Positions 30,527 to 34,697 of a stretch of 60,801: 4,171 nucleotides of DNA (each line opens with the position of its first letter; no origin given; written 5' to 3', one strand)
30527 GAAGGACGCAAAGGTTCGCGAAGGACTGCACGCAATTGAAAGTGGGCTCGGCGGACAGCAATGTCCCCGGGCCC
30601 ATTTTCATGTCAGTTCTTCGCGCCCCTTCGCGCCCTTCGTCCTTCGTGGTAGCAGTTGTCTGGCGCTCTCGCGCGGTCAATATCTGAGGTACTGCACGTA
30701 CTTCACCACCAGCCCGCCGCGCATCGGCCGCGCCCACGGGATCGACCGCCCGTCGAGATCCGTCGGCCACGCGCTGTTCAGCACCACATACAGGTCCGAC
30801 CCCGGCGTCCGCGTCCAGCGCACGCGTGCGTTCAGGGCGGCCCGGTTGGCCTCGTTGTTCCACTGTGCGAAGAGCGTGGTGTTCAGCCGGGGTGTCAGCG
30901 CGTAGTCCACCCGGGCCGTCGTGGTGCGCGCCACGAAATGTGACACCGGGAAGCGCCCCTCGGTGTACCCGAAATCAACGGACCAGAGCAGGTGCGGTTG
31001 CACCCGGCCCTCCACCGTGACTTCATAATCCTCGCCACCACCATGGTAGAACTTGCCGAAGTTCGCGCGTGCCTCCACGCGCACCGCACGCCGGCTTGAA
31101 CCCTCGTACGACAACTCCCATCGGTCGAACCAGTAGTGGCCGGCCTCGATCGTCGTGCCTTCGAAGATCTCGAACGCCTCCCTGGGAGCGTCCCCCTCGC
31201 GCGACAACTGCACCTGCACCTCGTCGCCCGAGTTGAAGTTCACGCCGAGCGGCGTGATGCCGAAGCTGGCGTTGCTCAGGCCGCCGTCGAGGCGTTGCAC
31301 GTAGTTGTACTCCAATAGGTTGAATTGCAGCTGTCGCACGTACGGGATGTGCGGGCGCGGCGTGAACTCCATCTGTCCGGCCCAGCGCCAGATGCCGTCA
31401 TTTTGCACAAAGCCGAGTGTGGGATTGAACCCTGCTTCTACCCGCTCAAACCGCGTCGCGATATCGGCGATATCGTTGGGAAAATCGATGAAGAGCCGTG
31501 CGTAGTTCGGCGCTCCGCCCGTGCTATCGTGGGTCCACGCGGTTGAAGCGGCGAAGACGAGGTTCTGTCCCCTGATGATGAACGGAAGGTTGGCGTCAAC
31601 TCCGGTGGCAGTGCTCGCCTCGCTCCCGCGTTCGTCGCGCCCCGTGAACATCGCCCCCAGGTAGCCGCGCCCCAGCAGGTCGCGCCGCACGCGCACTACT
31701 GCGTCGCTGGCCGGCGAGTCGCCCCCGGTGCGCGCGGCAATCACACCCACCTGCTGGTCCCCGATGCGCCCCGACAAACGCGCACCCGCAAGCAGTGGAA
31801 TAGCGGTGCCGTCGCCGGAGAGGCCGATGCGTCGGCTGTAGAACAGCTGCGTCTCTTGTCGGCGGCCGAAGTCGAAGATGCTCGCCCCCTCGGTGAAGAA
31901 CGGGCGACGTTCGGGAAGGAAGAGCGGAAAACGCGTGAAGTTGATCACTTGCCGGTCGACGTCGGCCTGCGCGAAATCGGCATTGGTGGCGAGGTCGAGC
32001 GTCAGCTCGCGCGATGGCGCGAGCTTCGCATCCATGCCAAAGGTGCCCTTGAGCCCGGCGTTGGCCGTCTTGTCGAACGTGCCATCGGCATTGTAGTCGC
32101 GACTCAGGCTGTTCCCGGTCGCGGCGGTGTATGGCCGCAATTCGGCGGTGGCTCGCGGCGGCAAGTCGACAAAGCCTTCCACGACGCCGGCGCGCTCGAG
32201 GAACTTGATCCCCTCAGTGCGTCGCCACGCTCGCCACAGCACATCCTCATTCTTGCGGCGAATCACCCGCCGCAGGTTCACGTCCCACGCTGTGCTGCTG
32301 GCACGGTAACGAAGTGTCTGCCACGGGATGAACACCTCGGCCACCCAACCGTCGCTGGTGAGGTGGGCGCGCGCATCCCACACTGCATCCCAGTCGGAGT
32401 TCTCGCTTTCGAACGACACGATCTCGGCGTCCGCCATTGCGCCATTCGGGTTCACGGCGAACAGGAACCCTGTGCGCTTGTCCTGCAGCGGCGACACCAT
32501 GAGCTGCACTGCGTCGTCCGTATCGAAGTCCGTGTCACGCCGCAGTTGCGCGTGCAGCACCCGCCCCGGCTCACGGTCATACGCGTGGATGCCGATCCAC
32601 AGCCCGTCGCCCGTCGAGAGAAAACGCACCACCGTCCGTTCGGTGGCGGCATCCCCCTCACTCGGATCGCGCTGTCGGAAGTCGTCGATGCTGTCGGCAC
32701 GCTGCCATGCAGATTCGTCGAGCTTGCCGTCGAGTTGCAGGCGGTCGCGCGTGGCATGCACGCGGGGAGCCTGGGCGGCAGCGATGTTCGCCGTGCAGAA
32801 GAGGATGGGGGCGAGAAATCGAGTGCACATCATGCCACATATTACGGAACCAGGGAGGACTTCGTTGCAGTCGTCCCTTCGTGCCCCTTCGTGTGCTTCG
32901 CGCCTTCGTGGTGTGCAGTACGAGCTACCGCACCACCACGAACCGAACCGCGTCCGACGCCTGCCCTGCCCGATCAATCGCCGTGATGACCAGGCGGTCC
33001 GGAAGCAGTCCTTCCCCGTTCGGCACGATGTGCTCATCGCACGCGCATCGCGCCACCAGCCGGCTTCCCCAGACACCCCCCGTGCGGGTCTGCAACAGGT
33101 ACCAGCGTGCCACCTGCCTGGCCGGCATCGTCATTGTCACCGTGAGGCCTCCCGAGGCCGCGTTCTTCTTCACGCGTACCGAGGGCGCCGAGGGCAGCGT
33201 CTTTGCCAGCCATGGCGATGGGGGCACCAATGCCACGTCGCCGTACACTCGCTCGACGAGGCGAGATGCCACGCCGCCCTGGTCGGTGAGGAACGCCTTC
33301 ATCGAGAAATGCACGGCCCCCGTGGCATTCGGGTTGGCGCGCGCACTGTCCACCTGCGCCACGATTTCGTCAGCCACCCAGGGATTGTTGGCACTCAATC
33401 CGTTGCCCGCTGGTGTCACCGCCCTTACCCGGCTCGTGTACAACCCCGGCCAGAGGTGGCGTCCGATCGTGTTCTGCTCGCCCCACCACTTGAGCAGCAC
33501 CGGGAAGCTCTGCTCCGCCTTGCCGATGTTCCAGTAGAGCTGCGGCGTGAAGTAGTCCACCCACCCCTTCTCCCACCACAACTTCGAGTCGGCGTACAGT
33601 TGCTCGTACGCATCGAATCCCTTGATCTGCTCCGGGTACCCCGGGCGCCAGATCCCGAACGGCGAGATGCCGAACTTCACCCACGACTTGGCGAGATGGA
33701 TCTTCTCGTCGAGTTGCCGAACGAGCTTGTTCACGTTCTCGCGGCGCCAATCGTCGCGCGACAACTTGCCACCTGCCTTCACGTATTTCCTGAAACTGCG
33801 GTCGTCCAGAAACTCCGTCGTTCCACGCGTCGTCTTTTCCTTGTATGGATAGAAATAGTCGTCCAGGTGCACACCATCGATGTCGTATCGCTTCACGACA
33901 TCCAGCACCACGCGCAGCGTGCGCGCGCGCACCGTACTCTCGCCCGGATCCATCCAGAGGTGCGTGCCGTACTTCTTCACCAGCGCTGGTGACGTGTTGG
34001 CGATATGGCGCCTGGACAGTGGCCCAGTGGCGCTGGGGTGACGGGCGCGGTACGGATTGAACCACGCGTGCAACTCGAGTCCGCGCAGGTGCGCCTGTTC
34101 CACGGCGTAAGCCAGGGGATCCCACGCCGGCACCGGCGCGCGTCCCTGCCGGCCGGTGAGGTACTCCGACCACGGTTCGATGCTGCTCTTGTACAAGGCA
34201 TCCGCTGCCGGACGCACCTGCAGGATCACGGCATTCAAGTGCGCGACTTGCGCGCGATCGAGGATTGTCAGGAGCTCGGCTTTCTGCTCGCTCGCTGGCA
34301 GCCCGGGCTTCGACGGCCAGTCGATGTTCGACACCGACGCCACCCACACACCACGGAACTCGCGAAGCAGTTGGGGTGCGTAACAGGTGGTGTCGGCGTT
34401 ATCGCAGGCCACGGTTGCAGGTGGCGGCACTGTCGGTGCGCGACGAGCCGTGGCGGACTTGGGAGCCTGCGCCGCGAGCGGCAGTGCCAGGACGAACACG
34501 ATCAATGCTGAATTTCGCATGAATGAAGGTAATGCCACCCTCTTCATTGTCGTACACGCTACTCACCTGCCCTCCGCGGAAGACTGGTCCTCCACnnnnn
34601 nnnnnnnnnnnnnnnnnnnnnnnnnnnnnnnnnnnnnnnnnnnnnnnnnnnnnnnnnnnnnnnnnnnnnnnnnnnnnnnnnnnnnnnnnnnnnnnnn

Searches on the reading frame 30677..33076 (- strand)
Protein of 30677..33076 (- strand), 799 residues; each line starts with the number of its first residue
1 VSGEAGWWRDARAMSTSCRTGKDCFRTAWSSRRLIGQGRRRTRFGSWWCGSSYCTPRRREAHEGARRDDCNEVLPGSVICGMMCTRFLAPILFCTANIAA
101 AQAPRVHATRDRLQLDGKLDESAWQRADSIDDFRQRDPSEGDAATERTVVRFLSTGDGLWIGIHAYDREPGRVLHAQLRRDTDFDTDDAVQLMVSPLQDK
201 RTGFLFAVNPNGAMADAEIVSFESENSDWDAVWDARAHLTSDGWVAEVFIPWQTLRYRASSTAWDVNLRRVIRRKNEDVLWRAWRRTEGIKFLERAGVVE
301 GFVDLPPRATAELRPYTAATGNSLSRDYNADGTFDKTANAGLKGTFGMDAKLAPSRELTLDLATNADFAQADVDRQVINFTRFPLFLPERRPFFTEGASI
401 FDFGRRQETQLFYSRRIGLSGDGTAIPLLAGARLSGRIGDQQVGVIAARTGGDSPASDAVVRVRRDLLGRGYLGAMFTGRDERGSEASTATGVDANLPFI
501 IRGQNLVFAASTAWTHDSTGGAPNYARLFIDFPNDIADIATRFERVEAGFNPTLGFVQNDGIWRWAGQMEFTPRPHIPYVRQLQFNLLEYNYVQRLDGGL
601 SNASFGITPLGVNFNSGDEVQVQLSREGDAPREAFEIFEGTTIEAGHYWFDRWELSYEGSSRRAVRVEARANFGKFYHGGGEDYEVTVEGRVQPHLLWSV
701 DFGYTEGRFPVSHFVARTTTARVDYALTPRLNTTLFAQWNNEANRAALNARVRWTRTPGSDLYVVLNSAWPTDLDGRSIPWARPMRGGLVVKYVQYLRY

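Call 61: search_protein_families(library=pfam, proteins=[window:30677-33076:-], max_evalue=0.0001)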
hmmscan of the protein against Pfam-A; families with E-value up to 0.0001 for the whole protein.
window:30677-33076:- (799 aa): 1 family
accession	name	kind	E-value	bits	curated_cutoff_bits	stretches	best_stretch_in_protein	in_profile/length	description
PF19313.5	DUF5916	-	4.6e-15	55.8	22.6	1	340-420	22-97/572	Domain of unknown function (DUF5916)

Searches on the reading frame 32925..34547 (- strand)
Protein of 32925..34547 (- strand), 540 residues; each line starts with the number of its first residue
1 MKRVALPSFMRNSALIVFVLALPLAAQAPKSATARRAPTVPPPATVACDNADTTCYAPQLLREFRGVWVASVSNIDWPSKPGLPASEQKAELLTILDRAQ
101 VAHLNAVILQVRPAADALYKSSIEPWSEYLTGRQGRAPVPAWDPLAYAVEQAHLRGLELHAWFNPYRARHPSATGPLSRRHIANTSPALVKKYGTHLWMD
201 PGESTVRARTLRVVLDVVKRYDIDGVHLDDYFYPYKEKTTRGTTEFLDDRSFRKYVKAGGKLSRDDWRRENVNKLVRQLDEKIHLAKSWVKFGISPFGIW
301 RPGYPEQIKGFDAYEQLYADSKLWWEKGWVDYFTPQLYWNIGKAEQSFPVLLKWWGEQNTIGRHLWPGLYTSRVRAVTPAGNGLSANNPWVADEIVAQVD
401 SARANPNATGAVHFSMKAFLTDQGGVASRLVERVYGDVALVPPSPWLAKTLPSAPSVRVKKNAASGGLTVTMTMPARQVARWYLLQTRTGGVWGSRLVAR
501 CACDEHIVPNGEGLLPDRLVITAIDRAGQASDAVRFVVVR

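Call 61: search_protein_families(library=pfam, proteins=[window:32925-34547:-], max_evalue=0.0001)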
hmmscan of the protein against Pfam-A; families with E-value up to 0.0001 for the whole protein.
window:32925-34547:- (540 aa): 1 family
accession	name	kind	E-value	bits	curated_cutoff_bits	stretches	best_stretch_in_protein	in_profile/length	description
PF02638.21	GHL10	-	3.4e-64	217.3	27.9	1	63-374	1-299/311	Glycosyl hydrolase-like 10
